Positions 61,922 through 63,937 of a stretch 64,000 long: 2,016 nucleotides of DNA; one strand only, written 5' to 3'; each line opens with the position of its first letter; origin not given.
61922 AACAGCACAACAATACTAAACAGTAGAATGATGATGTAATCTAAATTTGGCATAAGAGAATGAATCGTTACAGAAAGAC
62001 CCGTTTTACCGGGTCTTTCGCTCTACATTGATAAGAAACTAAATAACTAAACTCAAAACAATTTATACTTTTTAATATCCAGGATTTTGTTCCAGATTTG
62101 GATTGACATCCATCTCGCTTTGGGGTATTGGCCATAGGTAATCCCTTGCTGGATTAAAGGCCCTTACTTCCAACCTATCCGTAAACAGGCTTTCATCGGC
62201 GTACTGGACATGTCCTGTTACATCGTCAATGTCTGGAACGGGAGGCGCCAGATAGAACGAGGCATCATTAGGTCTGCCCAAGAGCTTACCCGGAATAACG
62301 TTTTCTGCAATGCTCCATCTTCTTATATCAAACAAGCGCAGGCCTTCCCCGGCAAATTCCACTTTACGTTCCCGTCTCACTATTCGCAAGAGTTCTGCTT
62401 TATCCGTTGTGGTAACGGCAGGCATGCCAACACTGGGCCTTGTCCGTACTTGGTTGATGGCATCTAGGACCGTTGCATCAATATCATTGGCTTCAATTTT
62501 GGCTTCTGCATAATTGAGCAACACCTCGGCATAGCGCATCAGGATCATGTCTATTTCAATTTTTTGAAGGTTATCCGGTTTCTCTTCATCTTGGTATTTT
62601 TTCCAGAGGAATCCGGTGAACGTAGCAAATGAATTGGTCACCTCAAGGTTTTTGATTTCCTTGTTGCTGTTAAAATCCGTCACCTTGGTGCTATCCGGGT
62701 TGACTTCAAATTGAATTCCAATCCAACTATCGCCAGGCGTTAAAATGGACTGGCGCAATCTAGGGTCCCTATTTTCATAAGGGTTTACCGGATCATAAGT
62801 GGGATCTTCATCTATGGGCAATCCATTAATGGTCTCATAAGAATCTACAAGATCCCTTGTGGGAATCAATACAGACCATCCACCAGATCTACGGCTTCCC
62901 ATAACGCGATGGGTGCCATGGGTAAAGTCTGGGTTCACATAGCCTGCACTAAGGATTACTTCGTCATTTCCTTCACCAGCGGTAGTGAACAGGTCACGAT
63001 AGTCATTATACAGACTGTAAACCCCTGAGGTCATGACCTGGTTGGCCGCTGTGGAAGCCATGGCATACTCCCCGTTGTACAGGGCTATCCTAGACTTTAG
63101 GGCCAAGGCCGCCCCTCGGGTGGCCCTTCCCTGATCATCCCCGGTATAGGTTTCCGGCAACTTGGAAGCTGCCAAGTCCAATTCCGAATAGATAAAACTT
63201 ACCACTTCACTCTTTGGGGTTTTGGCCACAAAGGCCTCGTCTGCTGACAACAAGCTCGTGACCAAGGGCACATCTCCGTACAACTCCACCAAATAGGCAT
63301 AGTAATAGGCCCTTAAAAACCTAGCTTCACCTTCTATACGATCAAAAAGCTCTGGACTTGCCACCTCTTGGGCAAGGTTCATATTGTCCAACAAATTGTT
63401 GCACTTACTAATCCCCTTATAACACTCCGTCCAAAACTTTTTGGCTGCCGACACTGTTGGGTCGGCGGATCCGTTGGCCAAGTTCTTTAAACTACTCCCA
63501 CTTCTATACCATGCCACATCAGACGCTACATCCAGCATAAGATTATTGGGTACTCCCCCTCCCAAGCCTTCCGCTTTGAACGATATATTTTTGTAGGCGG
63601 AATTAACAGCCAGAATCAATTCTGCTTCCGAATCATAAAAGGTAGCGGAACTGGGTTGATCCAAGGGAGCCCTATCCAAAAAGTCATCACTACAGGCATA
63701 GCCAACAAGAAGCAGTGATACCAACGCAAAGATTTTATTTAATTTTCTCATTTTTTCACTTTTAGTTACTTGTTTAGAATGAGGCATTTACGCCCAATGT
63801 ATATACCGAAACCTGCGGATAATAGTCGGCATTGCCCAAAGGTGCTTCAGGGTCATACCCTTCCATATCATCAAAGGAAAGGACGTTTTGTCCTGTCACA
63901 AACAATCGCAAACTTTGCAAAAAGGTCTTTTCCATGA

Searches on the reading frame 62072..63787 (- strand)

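Call 80: search_protein_families(library=pfam, proteins=[window:62072-63787:-], max_evalue=0.00001)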
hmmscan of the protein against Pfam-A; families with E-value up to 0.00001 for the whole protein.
window:62072-63787:- (571 aa): 3 families
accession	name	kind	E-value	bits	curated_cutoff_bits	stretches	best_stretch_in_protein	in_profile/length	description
PF07980.17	SusD_RagB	-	6e-56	190.7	23.1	1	285-571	30-297/297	SusD family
PF14322.12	SusD-like_3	-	9.6e-26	91.6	27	1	35-236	1-191/191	Starch-binding associating with outer membrane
PF12771.13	SusD-like_2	-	2.9e-06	26.8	27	0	112-214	54-154/415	Starch-binding associating with outer membrane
